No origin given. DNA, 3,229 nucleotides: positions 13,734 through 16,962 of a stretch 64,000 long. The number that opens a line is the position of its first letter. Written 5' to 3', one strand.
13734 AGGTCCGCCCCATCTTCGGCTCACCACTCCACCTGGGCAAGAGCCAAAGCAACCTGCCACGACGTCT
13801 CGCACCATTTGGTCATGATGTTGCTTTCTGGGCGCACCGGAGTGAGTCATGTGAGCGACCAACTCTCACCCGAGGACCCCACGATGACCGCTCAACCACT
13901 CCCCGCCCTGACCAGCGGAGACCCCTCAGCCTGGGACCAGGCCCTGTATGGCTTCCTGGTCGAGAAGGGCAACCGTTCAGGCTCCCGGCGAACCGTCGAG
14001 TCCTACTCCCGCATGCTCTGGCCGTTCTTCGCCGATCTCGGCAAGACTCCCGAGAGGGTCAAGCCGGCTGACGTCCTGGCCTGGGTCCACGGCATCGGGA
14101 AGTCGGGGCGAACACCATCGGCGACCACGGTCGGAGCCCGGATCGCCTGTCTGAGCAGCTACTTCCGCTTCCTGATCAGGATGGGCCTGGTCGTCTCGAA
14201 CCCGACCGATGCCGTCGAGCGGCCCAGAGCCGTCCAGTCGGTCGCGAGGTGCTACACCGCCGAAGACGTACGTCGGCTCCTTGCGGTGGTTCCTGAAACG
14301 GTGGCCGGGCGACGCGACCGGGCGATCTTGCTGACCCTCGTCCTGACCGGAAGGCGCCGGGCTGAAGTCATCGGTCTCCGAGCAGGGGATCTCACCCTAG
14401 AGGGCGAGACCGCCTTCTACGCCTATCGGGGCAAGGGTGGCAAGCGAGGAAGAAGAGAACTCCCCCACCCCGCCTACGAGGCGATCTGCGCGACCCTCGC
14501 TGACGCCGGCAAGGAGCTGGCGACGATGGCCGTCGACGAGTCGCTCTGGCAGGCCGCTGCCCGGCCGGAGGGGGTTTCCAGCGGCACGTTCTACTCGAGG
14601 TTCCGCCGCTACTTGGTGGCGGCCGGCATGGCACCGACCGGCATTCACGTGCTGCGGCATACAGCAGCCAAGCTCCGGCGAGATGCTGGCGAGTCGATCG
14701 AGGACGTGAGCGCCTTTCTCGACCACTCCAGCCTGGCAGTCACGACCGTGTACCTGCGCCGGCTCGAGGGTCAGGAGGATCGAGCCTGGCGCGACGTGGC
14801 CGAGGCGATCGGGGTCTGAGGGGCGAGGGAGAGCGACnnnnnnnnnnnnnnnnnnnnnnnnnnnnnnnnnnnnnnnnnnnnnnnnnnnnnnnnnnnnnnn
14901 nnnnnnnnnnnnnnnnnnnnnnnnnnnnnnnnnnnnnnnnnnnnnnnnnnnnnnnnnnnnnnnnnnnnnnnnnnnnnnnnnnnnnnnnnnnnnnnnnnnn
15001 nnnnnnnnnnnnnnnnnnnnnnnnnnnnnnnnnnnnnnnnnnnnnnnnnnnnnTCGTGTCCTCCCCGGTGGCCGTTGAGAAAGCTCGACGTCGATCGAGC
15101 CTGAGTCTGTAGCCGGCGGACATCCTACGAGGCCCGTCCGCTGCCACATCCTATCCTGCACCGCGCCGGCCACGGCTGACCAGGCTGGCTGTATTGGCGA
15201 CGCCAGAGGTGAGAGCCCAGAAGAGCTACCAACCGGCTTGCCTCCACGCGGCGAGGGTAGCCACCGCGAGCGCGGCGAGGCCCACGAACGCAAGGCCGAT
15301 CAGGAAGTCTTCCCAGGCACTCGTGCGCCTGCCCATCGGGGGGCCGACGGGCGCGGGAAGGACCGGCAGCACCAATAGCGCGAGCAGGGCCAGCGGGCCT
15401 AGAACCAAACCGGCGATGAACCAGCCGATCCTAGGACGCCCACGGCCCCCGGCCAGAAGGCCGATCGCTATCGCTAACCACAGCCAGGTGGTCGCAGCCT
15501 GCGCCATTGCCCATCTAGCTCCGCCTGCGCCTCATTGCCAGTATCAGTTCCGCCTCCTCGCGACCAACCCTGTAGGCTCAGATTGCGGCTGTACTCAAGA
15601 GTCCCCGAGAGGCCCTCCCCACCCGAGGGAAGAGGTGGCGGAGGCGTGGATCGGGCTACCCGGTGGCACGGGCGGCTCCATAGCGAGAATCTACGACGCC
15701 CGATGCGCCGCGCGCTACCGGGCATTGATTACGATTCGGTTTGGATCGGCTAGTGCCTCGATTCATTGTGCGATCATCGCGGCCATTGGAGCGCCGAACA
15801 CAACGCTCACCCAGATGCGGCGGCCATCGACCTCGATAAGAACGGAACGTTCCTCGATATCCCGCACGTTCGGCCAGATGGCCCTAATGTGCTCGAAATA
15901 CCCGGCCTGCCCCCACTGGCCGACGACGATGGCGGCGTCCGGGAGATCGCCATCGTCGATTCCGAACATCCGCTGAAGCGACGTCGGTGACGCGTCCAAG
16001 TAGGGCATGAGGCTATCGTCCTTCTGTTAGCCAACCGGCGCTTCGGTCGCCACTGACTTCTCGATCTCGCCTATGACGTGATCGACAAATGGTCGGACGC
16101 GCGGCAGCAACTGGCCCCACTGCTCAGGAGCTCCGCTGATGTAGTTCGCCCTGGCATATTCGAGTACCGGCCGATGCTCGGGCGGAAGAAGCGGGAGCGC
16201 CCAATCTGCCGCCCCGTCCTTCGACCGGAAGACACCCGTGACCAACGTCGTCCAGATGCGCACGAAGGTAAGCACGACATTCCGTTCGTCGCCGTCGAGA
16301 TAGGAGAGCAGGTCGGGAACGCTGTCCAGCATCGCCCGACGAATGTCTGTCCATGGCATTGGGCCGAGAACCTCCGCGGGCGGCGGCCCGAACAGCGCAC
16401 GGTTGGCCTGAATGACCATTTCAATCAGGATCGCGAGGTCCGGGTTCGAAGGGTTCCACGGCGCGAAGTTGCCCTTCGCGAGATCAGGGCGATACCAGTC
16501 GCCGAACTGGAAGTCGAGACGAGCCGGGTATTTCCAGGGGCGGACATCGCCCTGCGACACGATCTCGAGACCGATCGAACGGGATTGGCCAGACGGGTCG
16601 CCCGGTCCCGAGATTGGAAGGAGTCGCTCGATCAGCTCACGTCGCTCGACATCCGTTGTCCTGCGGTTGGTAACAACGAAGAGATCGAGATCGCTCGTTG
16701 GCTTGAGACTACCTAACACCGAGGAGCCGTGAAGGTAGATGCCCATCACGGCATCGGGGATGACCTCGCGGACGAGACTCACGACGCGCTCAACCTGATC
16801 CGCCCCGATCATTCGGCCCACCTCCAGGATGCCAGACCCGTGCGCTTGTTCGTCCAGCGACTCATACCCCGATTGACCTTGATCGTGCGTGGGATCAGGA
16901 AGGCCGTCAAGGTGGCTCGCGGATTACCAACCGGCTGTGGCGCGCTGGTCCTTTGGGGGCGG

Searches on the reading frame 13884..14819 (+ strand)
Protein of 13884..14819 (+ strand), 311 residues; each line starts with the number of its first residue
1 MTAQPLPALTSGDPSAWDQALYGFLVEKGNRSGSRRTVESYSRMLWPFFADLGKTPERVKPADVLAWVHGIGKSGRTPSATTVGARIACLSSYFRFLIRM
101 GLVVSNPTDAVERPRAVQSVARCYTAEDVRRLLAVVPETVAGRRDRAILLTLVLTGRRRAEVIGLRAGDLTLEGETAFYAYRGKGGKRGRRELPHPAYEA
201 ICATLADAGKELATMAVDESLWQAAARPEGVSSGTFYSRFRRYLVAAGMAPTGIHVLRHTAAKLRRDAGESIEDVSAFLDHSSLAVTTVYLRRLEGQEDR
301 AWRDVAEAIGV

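Call 44: search_protein_families(library=pfam, proteins=[window:13884-14819:+], max_evalue=0.01)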
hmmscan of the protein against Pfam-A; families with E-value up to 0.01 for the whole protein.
window:13884-14819:+ (311 aa): 2 families
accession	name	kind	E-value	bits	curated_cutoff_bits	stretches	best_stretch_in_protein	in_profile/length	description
PF00589.27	Phage_integrase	-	5.7e-17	62.5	27.1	1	125-292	4-167/172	Phage integrase family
PF02899.23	Phage_int_SAM_1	-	2.2e-05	25.1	22.3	1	30-100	11-82/83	Phage integrase, N-terminal SAM-like domain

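Call 45: search_protein_families(library=padloc, proteins=[window:13884-14819:+], max_evalue=0.01)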
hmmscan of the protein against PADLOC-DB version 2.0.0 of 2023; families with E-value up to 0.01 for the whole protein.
window:13884-14819:+ (311 aa): 0 families

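Call 60: search_protein_families(library=phrogs, proteins=[window:13884-14819:+], max_evalue=0.001)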
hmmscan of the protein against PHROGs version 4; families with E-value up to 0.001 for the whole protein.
window:13884-14819:+ (311 aa): 2 families
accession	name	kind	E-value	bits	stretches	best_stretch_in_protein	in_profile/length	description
phrog_1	-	integration and excision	7.2e-35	122.3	1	26-300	175-443/611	integrase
phrog_216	-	integration and excision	2.1e-21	77.3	1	86-305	18-236/301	integrase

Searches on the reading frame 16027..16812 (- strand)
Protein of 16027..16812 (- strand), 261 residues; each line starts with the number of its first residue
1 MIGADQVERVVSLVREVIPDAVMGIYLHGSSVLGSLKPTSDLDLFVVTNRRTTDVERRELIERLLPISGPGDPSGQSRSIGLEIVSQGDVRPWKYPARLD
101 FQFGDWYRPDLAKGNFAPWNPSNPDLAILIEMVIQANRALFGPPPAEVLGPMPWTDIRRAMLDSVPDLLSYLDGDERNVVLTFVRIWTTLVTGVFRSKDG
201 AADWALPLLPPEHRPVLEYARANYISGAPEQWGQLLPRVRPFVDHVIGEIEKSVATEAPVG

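Call 44: search_protein_families(library=pfam, proteins=[window:16027-16812:-], max_evalue=0.01)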
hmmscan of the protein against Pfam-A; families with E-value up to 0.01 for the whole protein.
window:16027-16812:- (261 aa): 4 families
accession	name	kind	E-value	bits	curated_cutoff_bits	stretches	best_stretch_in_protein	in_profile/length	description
PF13427.11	AadA_C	-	1.7e-27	96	22.2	1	147-247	1-101/103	Aminoglycoside adenylyltransferase, C-terminal domain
PF01909.29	NTP_transf_2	-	5.4e-07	30.4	21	1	22-60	14-57/93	Nucleotidyltransferase domain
PF18765.7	Polbeta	-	4.7e-06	27.1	26.9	1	21-63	12-54/93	Polymerase beta, Nucleotidyltransferase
PF22600.2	MTPAP-like_central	-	0.0002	21.9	27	1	7-61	26-77/139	Poly(A) RNA polymerase, mitochondrial-like, central palm domain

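Call 45: search_protein_families(library=padloc, proteins=[window:16027-16812:-], max_evalue=0.01)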
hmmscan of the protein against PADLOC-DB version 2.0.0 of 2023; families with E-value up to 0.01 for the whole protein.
window:16027-16812:- (261 aa): 1 family
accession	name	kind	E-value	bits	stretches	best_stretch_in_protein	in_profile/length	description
PDLC04903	PDC-S09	-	0.00084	17.6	1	10-58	14-62/108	-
